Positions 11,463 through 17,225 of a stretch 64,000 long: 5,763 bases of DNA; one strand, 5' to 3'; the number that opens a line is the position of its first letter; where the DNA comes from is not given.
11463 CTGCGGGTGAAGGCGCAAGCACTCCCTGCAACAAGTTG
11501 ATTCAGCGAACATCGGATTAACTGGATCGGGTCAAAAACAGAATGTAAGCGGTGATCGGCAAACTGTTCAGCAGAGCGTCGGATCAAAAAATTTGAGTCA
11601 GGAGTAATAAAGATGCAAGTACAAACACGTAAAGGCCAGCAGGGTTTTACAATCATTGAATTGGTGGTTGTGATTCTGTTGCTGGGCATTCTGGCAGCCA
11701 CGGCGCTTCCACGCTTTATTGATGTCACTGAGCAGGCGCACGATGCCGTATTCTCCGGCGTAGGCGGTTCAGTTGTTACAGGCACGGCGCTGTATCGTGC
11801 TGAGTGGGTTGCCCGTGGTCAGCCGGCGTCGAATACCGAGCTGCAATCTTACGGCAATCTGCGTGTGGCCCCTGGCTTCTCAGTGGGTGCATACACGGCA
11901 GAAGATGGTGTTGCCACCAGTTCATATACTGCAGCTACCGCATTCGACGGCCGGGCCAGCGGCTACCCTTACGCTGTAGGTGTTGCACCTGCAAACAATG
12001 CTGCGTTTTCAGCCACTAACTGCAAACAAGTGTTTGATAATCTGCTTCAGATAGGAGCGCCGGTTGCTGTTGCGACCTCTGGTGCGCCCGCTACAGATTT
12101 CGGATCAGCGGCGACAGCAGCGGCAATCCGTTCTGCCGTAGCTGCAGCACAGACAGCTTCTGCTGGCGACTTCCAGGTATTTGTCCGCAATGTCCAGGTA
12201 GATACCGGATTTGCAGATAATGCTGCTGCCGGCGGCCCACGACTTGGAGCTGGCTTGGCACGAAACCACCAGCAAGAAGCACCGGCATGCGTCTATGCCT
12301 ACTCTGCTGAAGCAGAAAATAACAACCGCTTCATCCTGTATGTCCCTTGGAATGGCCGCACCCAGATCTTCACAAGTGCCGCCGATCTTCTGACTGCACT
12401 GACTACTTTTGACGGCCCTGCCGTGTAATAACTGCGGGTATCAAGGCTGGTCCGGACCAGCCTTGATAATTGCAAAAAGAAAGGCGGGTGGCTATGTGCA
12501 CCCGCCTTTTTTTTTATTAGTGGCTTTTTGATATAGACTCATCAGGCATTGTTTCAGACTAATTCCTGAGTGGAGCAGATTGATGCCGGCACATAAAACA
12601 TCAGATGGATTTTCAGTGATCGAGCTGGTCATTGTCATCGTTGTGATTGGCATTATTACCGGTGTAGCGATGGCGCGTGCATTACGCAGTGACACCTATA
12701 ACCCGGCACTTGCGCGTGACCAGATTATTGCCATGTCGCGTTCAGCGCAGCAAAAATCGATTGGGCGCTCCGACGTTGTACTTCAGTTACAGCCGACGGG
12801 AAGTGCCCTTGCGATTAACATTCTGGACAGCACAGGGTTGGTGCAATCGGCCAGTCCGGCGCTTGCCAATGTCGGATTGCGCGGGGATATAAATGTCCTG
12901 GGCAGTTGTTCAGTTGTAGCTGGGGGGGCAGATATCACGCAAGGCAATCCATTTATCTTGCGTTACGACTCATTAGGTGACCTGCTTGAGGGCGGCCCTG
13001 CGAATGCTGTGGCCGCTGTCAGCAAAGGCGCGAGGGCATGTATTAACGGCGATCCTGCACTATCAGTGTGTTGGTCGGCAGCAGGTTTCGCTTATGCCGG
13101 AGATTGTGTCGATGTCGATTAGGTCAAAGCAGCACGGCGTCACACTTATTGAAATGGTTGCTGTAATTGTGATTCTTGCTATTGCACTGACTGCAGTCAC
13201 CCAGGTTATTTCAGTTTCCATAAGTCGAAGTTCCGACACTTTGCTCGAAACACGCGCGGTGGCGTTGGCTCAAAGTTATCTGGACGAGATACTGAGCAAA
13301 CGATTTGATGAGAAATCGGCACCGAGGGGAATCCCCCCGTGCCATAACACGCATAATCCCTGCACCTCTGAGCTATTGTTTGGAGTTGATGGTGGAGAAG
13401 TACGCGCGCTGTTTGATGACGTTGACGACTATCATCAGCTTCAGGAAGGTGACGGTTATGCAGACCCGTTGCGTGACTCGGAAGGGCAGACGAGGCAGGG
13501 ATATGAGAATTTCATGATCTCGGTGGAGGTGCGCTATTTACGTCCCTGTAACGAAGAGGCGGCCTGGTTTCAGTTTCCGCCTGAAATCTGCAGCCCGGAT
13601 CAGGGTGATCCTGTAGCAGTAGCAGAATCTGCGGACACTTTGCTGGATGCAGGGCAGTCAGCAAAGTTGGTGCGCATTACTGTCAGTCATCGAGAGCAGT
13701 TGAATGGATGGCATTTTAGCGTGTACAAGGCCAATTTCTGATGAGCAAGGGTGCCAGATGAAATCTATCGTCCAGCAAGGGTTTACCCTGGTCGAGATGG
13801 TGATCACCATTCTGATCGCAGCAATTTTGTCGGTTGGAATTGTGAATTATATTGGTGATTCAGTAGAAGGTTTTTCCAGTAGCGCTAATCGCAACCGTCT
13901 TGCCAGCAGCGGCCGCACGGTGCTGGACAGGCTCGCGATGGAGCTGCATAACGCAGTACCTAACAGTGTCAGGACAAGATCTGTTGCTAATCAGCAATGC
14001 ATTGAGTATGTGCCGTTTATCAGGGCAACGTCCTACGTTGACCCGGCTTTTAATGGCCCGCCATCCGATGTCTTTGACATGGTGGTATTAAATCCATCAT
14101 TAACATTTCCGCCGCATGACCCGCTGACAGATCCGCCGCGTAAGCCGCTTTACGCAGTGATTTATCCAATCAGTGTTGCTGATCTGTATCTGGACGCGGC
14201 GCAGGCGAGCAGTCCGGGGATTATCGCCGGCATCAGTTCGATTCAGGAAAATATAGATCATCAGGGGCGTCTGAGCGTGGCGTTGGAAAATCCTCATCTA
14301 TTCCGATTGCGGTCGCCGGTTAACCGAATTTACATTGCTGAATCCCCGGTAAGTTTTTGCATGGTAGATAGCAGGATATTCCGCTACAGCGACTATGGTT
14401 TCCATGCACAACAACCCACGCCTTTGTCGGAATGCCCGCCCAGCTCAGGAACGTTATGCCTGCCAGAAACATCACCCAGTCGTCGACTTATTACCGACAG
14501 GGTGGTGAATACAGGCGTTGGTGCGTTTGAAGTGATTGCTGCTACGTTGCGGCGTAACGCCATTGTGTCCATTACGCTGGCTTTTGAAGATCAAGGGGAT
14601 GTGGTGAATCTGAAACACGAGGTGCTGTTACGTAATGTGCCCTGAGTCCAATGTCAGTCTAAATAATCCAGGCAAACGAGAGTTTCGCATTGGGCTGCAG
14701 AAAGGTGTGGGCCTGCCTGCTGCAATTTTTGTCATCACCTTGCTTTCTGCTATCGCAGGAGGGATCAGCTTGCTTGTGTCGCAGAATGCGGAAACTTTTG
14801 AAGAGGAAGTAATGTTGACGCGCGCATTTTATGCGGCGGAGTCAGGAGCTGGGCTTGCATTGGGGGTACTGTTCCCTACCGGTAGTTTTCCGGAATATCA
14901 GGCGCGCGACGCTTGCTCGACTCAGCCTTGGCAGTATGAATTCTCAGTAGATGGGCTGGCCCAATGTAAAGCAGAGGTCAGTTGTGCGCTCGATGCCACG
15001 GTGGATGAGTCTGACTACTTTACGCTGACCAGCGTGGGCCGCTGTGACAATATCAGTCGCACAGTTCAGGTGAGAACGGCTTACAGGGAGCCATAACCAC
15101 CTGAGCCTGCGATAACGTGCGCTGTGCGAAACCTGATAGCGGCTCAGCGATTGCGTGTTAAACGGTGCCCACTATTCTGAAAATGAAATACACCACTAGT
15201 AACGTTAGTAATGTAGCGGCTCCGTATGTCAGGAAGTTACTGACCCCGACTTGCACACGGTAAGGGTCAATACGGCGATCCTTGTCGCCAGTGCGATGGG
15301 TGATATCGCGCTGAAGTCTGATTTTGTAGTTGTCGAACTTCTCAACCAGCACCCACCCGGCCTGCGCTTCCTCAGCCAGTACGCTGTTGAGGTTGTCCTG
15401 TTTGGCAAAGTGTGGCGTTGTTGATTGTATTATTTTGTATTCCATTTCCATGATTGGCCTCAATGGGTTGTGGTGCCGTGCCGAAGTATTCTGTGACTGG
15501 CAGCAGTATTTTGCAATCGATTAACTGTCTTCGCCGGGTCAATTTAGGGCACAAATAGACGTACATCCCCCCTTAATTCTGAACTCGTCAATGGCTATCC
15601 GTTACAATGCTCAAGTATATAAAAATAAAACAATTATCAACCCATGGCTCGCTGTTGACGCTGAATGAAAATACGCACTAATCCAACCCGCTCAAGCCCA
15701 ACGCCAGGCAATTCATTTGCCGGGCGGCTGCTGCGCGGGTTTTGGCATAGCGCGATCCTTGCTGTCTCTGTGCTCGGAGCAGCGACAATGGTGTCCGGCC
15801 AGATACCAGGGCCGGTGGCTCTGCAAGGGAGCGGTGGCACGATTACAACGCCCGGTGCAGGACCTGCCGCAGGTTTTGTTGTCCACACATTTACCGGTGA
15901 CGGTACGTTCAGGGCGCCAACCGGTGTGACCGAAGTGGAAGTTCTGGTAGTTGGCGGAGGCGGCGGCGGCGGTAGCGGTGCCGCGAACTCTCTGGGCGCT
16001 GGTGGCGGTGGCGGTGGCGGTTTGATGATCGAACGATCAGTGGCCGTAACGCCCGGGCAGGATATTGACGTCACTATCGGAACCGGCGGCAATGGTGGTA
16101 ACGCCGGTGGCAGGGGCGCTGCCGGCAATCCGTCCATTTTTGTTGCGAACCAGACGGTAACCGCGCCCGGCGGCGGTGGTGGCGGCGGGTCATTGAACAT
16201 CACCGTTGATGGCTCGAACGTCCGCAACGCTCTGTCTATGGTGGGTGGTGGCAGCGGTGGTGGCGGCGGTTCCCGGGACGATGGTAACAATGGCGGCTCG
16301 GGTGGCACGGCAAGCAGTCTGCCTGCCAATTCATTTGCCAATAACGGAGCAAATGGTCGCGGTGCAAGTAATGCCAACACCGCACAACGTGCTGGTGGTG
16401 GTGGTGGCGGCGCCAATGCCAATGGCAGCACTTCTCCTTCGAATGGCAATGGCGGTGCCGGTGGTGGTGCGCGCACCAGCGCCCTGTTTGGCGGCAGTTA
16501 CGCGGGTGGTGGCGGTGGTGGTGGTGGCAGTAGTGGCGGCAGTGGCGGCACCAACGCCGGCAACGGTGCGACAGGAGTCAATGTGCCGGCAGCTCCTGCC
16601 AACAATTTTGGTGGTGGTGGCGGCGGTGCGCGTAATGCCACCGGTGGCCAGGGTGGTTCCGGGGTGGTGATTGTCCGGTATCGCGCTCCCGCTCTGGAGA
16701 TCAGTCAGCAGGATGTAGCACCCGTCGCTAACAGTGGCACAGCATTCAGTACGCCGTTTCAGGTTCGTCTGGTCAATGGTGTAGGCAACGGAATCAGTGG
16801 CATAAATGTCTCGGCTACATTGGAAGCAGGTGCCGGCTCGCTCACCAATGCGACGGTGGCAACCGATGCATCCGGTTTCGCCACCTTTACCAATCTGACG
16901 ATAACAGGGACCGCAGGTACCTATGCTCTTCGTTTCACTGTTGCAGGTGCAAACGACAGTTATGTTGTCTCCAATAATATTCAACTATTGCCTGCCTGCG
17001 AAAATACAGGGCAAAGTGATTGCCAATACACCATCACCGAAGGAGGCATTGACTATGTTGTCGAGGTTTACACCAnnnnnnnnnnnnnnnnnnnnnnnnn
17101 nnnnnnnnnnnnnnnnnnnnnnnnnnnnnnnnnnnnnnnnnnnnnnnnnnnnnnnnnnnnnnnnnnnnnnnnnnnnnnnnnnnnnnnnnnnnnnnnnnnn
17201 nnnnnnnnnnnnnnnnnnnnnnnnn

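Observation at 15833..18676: Three phage-type glycine-rich (polyglycine-II) modules at the adhesin N-terminus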

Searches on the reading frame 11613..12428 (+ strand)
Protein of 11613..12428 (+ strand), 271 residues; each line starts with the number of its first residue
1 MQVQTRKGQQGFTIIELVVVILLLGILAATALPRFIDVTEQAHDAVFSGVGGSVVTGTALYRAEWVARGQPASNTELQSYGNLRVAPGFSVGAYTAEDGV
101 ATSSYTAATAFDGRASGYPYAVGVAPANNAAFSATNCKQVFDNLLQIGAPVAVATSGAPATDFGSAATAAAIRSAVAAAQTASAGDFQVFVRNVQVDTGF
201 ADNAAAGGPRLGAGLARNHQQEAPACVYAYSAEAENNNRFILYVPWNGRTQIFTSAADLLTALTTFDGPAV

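Call 9: search_protein_families(library=ncbifam, proteins=[window:11613-12428:+], max_evalue=0.001)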
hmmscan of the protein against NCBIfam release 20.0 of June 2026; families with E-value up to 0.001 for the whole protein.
window:11613-12428:+ (271 aa): 6 families
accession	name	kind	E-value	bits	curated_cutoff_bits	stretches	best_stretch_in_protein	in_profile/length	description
TIGR02532.1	IV_pilin_GFxxxE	domain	4.5e-06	26.3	16.3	1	9-32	1-24/24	prepilin-type N-terminal cleavage/methylation domain-containing protein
TIGR01710.1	typeII_sec_gspG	equivalog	5.4e-06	26.5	88.85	1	10-45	1-36/134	type II secretion system major pseudopilin GspG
NF041775.1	typeIV_PilA_Myxo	equivalog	1.9e-05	24.8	400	1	9-39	10-40/214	type IV pilin protein PilA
TIGR01708.2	typeII_sec_gspH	equivalog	2e-05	24.7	80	1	9-36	1-28/169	type II secretion system minor pseudopilin GspH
NF007862.0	PRK10574.1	equivalog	0.00019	21.6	138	1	8-37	3-32/145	prepilin peptidase-dependent pilin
NF040999.1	pilin_ComGC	equivalog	0.00095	19.3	75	0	9-83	1-72/84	competence type IV pilus major pilin ComGC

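Call 83: search_protein_families(library=pfam, proteins=[window:11613-12428:+], max_evalue=0.01)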
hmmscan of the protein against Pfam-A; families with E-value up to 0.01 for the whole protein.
window:11613-12428:+ (271 aa): 1 family
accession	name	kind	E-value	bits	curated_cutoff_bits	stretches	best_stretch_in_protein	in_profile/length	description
PF07963.17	N_methyl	-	1.6e-07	31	21.2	1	6-32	1-27/27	Prokaryotic N-terminal methylation motif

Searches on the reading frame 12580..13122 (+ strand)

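Call 9: search_protein_families(library=ncbifam, proteins=[window:12580-13122:+], max_evalue=0.001)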
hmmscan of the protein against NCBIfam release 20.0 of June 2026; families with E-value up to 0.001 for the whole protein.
window:12580-13122:+ (180 aa): 2 families
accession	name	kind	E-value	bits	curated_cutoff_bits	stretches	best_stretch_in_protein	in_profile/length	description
TIGR01708.2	typeII_sec_gspH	equivalog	0.00011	22.2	80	1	9-38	2-31/169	type II secretion system minor pseudopilin GspH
TIGR02532.1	IV_pilin_GFxxxE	domain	0.00035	20.3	16.3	1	10-31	3-24/24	prepilin-type N-terminal cleavage/methylation domain-containing protein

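Call 83: search_protein_families(library=pfam, proteins=[window:12580-13122:+], max_evalue=0.01)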
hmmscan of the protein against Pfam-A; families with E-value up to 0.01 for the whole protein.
window:12580-13122:+ (180 aa): 1 family
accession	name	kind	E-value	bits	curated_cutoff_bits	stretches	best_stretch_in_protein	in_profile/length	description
PF07963.17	N_methyl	-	0.0001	22.2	21.2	1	8-31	4-27/27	Prokaryotic N-terminal methylation motif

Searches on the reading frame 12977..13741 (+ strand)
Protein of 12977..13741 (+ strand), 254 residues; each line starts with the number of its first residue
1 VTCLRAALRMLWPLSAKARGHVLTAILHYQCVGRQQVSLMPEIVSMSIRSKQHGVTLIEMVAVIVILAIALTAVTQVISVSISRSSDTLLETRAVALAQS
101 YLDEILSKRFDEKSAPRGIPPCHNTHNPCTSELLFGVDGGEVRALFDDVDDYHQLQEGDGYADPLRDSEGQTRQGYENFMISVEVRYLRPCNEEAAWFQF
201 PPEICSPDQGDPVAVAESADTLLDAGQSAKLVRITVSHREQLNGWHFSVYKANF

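Call 9: search_protein_families(library=ncbifam, proteins=[window:12977-13741:+], max_evalue=0.001)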
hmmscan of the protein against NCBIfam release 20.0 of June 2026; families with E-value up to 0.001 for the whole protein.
window:12977-13741:+ (254 aa): 2 families
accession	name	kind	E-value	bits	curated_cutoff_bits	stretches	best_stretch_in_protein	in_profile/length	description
TIGR02532.1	IV_pilin_GFxxxE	domain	5.8e-06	25.9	16.3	1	52-74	1-23/24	prepilin-type N-terminal cleavage/methylation domain-containing protein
TIGR02523.1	type_IV_pilV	equivalog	0.00022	21.7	52.2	1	52-109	1-58/139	type IV pilus modification protein PilV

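Call 83: search_protein_families(library=pfam, proteins=[window:12977-13741:+], max_evalue=0.01)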
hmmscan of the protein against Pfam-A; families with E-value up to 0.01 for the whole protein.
window:12977-13741:+ (254 aa): 1 family
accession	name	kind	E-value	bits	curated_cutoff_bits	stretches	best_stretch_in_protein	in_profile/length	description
PF07963.17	N_methyl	-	9.7e-08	31.7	21.2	1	49-74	1-26/27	Prokaryotic N-terminal methylation motif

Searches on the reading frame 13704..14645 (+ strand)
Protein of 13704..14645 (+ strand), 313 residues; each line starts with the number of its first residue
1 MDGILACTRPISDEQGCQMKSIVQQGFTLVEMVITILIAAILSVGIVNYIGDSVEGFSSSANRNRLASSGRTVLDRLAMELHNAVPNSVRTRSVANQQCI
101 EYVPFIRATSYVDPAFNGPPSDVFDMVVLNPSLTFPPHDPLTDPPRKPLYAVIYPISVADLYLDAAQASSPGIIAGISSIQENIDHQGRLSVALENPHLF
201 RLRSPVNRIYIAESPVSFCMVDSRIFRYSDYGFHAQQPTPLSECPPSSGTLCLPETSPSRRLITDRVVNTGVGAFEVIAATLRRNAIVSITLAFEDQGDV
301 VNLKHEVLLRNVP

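Call 9: search_protein_families(library=ncbifam, proteins=[window:13704-14645:+], max_evalue=0.001)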
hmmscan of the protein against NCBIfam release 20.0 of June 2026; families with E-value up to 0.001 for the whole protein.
window:13704-14645:+ (313 aa): 3 families
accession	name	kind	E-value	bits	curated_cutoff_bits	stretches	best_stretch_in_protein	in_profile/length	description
TIGR02532.1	IV_pilin_GFxxxE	domain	1.2e-05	25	16.3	1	24-46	1-23/24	prepilin-type N-terminal cleavage/methylation domain-containing protein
TIGR01711.1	gspJ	equivalog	0.00083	19.2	64.85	0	25-100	1-76/192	type II secretion system minor pseudopilin GspJ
TIGR02599.1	TIGR02599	subfamily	0.0009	18.6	256.5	0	26-97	1-72/361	Verru_Chthon cassette protein C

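Call 83: search_protein_families(library=pfam, proteins=[window:13704-14645:+], max_evalue=0.01)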
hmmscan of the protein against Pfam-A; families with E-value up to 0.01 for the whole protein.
window:13704-14645:+ (313 aa): 1 family
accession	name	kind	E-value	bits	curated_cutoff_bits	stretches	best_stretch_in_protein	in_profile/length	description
PF07963.17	N_methyl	-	7.1e-06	25.8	21.2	1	24-46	4-26/27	Prokaryotic N-terminal methylation motif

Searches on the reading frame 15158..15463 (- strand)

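Call 83: search_protein_families(library=pfam, proteins=[window:15158-15463:-], max_evalue=0.01)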
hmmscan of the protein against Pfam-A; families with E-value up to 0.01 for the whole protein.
window:15158-15463:- (101 aa): 1 family
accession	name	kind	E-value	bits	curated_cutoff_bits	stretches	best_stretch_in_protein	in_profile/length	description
PF13783.11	DUF4177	-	0.00062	20.4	25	1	8-45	2-45/65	Domain of unknown function (DUF4177)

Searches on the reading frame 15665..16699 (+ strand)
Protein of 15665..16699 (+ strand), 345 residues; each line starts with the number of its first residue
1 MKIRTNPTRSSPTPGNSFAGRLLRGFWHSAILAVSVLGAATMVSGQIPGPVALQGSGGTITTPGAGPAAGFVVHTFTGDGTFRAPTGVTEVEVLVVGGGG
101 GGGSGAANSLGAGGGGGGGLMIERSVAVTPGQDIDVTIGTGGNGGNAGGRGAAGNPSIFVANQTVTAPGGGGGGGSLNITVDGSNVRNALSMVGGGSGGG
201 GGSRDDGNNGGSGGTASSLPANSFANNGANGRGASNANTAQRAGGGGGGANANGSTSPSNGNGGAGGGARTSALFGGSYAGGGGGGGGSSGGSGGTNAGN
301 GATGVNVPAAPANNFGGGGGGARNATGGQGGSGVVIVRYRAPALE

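Call 11: search_protein_families(library=pfam, proteins=[window:15665-16699:+], max_evalue=1)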
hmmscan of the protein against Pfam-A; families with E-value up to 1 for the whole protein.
window:15665-16699:+ (345 aa): 1 family
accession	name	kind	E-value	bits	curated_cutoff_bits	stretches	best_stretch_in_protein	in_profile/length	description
PF21722.4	Gly_rich_2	-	1.6e-16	61.5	24.3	1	77-340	3-226/226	Glycine-rich domain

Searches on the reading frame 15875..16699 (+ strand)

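Call 18: search_protein_families(library=phrogs, proteins=[window:15875-16699:+], max_evalue=0.01)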
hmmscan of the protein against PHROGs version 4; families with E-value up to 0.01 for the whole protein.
window:15875-16699:+ (275 aa): 5 families
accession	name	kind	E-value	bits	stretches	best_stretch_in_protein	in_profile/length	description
phrog_2295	-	unknown function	3.7e-32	112.9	1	2-271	577-848/1183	-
phrog_863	-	tail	7.5e-16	59.2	1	3-197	400-595/690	tail fiber assembly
phrog_416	-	tail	3.7e-05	24.7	1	5-162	171-343/350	minor tail protein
phrog_9784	-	tail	0.0012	18.3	1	6-108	235-343/762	minor tail protein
phrog_21412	-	tail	0.0023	16.7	1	3-85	1260-1340/1452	tail fiber protein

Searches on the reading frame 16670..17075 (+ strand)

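Call 11: search_protein_families(library=pfam, proteins=[window:16670-17075:+], max_evalue=1)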
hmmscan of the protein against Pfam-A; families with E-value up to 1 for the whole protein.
window:16670-17075:+ (135 aa): 6 families
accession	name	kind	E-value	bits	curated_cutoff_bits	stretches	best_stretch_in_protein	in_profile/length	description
PF02369.22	Big_1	-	4.2e-06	27.2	34.9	1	28-96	19-85/93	Bacterial Ig-like domain (group 1)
PF17210.9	SdrD_B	-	0.00019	22.1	29.7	1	40-92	22-67/112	SdrD B-like domain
PF13620.12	CarboxypepD_reg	-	0.00041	21.1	32.3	1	33-96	5-61/82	Carboxypeptidase regulatory-like domain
PF24025.1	Ig_DR_A0283-like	-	0.074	13.8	27.1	1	29-89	8-62/102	DR_A0283-like, Ig-like domain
PF17802.7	SpaA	-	0.078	13.6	23.1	1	54-90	26-59/91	Prealbumin-like fold domain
PF20130.4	DUF6520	-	0.11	13.3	25.4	1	100-134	40-72/83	Family of unknown function (DUF6520)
